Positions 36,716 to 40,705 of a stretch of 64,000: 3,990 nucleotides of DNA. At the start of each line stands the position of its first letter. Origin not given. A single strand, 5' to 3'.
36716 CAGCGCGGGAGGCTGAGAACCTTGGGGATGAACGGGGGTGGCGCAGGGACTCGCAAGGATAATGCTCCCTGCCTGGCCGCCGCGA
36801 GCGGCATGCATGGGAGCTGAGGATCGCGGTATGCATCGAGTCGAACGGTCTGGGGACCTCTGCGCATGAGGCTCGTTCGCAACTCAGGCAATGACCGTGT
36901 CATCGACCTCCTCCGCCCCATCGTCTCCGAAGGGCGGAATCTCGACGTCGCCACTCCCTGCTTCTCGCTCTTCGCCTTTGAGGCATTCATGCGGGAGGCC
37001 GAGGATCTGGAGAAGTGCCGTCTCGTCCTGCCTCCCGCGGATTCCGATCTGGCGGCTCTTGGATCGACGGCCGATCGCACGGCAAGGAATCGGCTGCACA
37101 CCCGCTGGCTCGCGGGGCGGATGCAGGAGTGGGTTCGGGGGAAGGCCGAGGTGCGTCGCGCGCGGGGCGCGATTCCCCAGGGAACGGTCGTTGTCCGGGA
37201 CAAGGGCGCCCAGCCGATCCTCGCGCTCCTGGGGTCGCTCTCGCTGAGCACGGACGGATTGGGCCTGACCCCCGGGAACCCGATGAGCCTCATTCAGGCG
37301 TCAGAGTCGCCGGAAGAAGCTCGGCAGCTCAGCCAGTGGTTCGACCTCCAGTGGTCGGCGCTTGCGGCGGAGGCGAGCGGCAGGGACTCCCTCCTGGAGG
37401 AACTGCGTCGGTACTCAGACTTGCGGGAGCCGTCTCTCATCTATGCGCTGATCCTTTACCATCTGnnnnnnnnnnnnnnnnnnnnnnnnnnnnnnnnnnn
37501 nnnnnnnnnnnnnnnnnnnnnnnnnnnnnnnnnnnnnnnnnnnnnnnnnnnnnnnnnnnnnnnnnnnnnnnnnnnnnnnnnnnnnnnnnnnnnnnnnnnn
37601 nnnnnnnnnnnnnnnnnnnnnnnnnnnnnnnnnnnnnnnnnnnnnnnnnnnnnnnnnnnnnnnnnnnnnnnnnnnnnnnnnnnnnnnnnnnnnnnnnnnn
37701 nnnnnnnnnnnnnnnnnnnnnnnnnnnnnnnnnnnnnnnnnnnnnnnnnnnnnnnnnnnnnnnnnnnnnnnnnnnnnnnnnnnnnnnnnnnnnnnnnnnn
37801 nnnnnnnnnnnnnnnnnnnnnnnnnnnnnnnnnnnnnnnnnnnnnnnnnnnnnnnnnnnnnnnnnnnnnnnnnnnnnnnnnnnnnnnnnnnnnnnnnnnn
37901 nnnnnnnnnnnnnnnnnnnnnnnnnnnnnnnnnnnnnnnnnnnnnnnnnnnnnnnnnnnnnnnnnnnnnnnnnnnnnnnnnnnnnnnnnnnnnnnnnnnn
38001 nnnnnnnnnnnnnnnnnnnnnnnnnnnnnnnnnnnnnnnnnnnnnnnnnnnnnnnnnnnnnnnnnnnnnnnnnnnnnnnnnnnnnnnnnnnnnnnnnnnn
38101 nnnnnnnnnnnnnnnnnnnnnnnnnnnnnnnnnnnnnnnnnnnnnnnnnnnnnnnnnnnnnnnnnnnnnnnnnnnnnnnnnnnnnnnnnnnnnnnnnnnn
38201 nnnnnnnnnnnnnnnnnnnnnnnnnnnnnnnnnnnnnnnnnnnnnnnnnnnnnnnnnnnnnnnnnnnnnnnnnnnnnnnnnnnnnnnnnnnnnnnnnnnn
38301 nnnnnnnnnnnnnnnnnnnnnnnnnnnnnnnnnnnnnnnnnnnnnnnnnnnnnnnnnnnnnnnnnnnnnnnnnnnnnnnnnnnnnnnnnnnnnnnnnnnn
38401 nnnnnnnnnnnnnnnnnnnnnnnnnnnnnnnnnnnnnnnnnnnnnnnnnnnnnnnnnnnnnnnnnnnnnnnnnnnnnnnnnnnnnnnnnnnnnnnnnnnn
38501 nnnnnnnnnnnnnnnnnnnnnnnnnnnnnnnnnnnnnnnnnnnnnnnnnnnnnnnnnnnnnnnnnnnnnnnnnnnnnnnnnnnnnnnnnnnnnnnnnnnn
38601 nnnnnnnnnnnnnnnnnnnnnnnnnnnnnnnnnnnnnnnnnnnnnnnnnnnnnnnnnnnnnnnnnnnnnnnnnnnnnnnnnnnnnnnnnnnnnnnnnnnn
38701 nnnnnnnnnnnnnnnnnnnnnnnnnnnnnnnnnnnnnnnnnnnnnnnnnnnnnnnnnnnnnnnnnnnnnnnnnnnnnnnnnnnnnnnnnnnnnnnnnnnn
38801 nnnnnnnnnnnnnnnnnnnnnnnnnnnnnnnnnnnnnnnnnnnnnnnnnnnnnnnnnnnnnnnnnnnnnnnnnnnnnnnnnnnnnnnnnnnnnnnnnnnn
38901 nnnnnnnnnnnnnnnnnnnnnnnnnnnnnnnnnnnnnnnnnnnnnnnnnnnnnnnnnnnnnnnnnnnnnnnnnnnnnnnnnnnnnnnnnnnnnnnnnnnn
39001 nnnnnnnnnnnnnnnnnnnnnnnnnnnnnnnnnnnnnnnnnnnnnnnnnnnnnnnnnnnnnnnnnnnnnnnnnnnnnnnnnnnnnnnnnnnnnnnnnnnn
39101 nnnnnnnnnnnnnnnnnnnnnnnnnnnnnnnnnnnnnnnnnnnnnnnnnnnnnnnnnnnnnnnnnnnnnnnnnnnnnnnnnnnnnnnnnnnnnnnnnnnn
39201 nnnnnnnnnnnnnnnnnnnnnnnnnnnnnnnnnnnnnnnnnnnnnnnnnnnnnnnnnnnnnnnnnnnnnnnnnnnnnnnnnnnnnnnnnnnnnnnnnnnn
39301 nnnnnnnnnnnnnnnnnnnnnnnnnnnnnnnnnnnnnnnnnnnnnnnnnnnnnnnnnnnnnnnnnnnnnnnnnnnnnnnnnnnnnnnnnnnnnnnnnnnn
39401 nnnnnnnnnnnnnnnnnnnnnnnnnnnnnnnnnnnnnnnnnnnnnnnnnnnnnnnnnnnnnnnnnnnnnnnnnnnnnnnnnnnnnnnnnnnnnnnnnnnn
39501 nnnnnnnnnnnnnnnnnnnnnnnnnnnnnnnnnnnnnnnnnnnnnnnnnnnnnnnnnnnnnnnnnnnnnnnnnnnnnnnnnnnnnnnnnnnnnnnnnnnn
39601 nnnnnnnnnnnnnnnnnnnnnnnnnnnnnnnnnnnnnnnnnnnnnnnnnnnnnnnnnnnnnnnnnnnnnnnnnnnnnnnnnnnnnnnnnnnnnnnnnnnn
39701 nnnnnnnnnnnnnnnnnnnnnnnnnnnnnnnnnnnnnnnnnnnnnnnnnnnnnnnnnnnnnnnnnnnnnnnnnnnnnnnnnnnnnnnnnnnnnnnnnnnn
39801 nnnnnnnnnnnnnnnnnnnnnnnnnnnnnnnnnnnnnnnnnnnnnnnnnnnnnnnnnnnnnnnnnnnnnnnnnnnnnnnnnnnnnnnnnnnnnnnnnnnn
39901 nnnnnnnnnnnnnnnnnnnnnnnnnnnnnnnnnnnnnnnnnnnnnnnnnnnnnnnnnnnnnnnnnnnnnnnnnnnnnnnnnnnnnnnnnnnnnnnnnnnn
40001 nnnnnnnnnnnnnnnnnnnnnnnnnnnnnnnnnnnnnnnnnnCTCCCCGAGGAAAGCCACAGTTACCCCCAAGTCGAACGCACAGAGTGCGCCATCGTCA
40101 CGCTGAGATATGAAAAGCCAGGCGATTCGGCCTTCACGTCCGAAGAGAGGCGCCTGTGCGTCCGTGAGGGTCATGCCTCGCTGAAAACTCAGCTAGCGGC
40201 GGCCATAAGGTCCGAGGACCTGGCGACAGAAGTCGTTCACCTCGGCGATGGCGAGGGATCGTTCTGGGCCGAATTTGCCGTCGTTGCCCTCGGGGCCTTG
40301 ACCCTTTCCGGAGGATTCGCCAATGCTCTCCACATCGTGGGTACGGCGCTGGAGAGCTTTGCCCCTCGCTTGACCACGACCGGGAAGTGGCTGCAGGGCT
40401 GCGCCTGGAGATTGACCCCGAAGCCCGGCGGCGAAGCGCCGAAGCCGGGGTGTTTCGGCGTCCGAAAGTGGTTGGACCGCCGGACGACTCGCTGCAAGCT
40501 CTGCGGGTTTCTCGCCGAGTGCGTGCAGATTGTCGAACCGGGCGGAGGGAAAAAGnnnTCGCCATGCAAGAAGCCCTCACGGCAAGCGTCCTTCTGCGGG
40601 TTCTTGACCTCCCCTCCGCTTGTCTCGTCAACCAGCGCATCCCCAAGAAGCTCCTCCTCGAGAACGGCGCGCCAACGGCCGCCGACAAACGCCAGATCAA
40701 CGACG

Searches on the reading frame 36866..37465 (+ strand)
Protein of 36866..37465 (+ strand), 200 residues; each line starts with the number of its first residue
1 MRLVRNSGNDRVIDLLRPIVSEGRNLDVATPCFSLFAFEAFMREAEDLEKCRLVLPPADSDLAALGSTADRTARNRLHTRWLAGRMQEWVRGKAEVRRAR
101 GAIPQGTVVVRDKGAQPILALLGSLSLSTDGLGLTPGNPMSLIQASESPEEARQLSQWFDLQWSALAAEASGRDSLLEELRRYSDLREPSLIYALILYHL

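Call 47: find_homologous_proteins(query=window:36866-37465:+, max_evalue=0.001)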
Query window:36866-37465:+ (200 aa): 109 proteins with E <= 0.001 among 1838 candidates.
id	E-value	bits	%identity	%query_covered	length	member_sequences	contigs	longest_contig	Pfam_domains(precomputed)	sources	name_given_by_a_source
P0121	2.5e-74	267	61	100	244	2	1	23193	-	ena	-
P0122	3.2e-73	263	62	100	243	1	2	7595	-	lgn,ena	-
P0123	4.0e-73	263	60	100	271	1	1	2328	-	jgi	-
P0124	1.1e-72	262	62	100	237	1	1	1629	-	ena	-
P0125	1.2e-72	262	62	100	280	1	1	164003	-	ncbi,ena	-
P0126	2.3e-72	261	61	100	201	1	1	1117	-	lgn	-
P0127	1.7e-71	258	61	100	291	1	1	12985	-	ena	-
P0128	1.0e-70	255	61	100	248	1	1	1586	-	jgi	-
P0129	6.9e-70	253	60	100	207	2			-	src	-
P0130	7.4e-70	253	59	100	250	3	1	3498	-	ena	-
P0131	1.3e-68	248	60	100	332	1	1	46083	PF00176.30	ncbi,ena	-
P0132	1.4e-68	248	58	100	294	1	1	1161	PF00176.30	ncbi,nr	ncbi:MAG: SNF2-related protein, partial [Gallionella sp.]|nr:SNF2-related protein [Gallionella sp.]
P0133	4.2e-68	247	61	100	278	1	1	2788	-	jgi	jgi:hypothetical protein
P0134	5.4e-68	246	58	100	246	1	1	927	-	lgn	-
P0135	9.7e-67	242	58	100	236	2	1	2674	-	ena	-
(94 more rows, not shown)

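Call 58: predict_structure(alignment_id=A3)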
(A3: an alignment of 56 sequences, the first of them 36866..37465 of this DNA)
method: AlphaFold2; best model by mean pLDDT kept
length: 200 residues; sequences in the alignment: 56
mean_pLDDT: 90.3   pTM: 0.85
mean pLDDT of the five models: 90.3, 90.0, 87.8, 87.4, 87.3
residues with pLDDT >= 90: 142; 70-90: 49; 50-70: 9; < 50: 0
segments of 3 or more residues with pLDDT < 50: none
pLDDT, mean of each block of 10 residues (from residue 1): 87 93 95 94 92 93 90 86 95 95 94 96 93 83 92 96 88 92 81 71
secondary structure, 60 per line:
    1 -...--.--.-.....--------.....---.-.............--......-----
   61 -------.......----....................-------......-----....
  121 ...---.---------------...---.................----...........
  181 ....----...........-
elements in order: E2-4 H12-16 E25-29 H35-47 E50-55 H68-74 H79-93 E94-98 E106-111 E117-123 E143-145 H149-165 H170-184 H189-199

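Call 62: fold_search(model_id=the predicted structure, library=pdb)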
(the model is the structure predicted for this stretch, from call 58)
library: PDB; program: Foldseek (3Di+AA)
matches with E <= 10: 703; with E <= 0.001: 8
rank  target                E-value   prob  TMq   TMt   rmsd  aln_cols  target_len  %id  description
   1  7clg_B                2.6e-06  1.00  0.54  0.16   5.3       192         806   12  Crystal structure of the ATP-dependent restriction endonuclease SauUSI (released 2021-01-20)
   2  7clg_A                2.3e-05  1.00  0.52  0.15   5.6       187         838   13  Crystal structure of the ATP-dependent restriction endonuclease SauUSI (released 2021-01-20)
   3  4urj_D                6.7e-05  1.00  0.48  0.54   5.6       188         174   11  Crystal structure of human BJ-TSA-9 (released 2014-10-01)
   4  4urj_C                7.2e-05  1.00  0.51  0.58   4.9       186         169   11  Crystal structure of human BJ-TSA-9 (released 2014-10-01)
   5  4urj_A                7.2e-05  1.00  0.46  0.53   5.0       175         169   11  Crystal structure of human BJ-TSA-9 (released 2014-10-01)
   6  4urj_B                2.1e-04  1.00  0.46  0.52   4.9       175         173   11  Crystal structure of human BJ-TSA-9 (released 2014-10-01)
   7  4rct_A                2.7e-04  1.00  0.48  0.30   5.9       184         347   11  Crystal structure of R-protein of NgoAVII restriction endonuclease (released 2014-12-24)
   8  8yr6                  9.4e-04  0.96  0.39  0.20  10.0       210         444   14  Crystal structure of E. coli phosphatidylserine synthase complexed with 16:0/16:0 CDP-DG (released 2024-11-20)
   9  2c1l_A                1.0e-03  1.00  0.46  0.28   6.1       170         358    8  Structure of the BfiI restriction endonuclease (released 2005-10-07)
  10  8yr5_H                1.1e-03  0.96  0.40  0.21   9.7       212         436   16  Crystal structure of E. coli phosphatidylserine synthase in apo state (released 2024-11-20)
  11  5nwa_A                1.1e-03  0.92  0.33  0.18  11.4       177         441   16  Crystal structure of the complex of Tdp1 with duplex DNA (released 2018-01-10)
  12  8yr5_D                1.3e-03  0.98  0.43  0.22   9.6       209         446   14  Crystal structure of E. coli phosphatidylserine synthase in apo state (released 2024-11-20)
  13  8yr5_C                1.3e-03  0.97  0.41  0.21   9.8       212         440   16  Crystal structure of E. coli phosphatidylserine synthase in apo state (released 2024-11-20)
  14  8yr5_I                1.3e-03  0.97  0.41  0.21   9.8       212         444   16  Crystal structure of E. coli phosphatidylserine synthase in apo state (released 2024-11-20)
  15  8yr5_B                1.5e-03  0.98  0.43  0.23   9.6       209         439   14  Crystal structure of E. coli phosphatidylserine synthase in apo state (released 2024-11-20)
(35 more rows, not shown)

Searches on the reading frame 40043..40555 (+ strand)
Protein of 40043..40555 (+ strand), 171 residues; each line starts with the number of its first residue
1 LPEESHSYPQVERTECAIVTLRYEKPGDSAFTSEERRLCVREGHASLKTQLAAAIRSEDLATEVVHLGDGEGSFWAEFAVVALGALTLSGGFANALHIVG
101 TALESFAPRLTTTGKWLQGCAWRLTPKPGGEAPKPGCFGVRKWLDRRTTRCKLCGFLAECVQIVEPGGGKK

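Call 82: find_homologous_proteins(query=window:40043-40555:+, max_evalue=0.001)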
Query window:40043-40555:+ (171 aa): 1 proteins with E <= 0.001 among 281 candidates.
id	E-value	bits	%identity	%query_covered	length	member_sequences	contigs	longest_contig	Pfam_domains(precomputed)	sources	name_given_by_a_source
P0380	3.4e-39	153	41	96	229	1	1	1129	-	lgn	-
